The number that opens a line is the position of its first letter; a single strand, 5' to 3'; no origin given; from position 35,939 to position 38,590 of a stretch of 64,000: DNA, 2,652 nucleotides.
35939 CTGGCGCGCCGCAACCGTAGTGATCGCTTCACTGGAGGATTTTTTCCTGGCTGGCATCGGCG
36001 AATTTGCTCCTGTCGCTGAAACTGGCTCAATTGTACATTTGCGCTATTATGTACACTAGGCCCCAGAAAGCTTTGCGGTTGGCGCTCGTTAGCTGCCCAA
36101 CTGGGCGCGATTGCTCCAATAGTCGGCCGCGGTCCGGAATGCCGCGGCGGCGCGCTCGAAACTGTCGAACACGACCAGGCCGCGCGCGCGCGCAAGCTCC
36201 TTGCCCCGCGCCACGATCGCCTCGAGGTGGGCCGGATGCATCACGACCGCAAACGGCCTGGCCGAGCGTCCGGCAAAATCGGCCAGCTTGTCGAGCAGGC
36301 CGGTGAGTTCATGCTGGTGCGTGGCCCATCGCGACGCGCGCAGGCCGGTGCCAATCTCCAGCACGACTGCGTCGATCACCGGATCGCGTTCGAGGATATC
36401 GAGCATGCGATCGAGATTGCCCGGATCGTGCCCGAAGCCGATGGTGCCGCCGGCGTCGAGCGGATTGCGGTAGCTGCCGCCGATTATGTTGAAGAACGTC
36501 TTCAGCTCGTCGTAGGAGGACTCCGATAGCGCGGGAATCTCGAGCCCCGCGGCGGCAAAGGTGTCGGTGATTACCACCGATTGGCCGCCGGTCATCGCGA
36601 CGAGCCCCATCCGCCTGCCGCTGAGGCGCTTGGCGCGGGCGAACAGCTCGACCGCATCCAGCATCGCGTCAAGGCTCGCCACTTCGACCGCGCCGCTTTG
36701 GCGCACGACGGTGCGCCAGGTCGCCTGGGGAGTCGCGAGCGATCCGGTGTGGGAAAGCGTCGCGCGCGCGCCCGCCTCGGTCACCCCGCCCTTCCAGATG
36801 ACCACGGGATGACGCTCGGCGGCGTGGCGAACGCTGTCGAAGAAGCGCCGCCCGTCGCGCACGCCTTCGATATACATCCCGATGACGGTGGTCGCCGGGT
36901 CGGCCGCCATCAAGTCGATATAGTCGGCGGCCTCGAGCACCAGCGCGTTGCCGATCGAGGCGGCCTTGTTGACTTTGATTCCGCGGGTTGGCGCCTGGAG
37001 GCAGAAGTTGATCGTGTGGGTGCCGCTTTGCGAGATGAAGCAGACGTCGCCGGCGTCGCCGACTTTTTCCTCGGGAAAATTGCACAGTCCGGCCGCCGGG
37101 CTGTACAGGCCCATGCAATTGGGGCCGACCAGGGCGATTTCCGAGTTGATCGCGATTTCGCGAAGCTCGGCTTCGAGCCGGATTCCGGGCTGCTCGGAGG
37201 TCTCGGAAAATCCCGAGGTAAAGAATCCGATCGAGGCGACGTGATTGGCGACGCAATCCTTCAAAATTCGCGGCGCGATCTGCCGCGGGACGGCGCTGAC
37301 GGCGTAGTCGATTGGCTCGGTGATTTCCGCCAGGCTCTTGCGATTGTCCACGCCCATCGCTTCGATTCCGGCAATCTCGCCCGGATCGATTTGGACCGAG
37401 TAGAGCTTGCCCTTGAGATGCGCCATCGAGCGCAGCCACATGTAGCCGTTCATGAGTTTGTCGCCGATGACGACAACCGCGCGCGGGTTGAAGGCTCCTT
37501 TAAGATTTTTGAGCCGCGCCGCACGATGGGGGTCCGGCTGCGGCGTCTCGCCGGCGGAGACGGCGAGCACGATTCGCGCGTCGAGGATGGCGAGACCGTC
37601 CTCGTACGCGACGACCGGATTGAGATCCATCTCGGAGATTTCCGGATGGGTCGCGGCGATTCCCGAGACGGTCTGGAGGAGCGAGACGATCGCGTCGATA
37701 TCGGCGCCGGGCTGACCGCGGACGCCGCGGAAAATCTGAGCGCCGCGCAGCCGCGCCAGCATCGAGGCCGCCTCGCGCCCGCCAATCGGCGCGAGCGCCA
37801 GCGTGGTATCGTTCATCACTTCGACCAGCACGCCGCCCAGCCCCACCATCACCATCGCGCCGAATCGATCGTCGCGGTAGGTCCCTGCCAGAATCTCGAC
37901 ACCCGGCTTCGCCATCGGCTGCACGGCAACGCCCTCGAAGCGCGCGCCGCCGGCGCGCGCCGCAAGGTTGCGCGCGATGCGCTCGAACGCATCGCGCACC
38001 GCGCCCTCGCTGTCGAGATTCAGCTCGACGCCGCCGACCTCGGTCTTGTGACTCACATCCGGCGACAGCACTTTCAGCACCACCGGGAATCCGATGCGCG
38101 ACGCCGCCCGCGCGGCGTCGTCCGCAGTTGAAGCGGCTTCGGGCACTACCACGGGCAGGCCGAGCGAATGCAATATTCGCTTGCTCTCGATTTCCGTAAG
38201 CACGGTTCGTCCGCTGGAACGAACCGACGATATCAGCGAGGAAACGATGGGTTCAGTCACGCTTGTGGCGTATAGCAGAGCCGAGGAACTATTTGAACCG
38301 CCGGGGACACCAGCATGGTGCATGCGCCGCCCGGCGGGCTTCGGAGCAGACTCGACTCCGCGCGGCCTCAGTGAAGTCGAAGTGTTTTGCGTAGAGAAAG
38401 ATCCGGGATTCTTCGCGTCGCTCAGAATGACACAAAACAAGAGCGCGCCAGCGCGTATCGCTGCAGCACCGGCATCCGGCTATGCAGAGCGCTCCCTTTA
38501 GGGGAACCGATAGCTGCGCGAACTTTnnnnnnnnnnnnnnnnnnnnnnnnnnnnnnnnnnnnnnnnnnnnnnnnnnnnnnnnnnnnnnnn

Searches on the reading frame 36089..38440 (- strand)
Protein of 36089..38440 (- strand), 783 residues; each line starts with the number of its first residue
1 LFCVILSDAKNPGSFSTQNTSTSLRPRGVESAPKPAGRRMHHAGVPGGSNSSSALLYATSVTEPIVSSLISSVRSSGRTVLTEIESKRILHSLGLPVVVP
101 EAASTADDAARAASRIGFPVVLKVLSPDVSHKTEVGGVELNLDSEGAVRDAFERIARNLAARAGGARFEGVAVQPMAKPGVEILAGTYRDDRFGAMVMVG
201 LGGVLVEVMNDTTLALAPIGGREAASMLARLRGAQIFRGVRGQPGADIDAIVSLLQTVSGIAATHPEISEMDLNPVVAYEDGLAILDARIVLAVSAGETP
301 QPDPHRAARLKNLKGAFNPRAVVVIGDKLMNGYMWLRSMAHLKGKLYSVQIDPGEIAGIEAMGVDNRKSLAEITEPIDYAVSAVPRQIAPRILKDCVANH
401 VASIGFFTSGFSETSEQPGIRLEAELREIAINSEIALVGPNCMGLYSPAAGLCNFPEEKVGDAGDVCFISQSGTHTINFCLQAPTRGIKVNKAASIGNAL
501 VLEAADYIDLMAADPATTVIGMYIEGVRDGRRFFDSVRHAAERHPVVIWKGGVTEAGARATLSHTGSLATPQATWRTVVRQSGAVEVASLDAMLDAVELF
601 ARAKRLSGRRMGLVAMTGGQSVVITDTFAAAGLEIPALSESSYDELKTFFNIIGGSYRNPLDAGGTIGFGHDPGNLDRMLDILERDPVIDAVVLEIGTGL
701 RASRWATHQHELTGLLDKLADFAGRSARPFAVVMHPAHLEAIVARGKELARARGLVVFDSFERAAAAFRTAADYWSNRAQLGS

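Call 3: search_protein_families(library=pfam, proteins=[window:36089-38440:-], max_evalue=0.01)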
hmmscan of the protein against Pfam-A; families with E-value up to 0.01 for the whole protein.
window:36089-38440:- (783 aa): 3 families
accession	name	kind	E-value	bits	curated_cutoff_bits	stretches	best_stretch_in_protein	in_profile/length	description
PF13549.11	ATP-grasp_5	-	1.2e-76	257.4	27.6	1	73-292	2-221/221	ATP-grasp domain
PF13607.11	Succ_CoA_lig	-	1.8e-42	144.8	27.4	1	463-600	1-138/138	Succinyl-CoA ligase like flavodoxin domain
PF13380.12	CoA_binding_2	-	3.4e-07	31.2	22.8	1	322-446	3-114/116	CoA binding domain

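Call 4: search_protein_families(library=ncbifam, proteins=[window:36089-38440:-], max_evalue=0.01)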
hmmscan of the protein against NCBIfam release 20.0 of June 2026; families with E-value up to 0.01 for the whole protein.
window:36089-38440:- (783 aa): 11 families
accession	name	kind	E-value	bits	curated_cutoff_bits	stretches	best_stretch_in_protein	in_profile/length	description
NF045494.1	AcCoALig_Archglob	equivalog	3.5e-112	376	1200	1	80-770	2-658/665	acetate--CoA ligase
NF045493.1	HydDutCoALig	equivalog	3.2e-102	343.3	1300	2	62-292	466-698/698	4-hydroxybutyrate--CoA ligase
NF045492.1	HydPropCoALig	equivalog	6.1e-101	338.9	1300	1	71-666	9-603/700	3-hydroxypropionate--CoA ligase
TIGR02717.1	AcCoA-syn-alpha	equivalog_domain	7.4e-80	268.8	567.15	1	314-771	2-443/447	acetate--CoA ligase alpha subunit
NF004230.0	PRK05678.1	equivalog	1.2e-10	41.1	336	1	424-569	106-252/291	succinate--CoA ligase subunit alpha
TIGR01019.1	sucCoAalpha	subfamily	4.6e-10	39.4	353.2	1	420-569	100-250/286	succinate--CoA ligase subunit alpha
NF010623.0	PRK14016.1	subfamily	1.1e-06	27.1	877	1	86-157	218-284/871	cyanophycin synthetase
NF001913.0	PRK00696.1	equivalog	1.5e-06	27.4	370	1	81-292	3-218/388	ADP-forming succinate--CoA ligase subunit beta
TIGR02068.2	cya_phycin_syn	equivalog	0.00014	20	850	1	85-157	216-283/862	cyanophycin synthetase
TIGR01016.1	sucCoAbeta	subfamily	0.0016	17.5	375.55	1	81-291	3-217/386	succinate-CoA ligase subunit beta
NF006406.0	PRK08654.1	equivalog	0.0035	15.9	739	1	80-124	113-159/499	acetyl-CoA carboxylase biotin carboxylase subunit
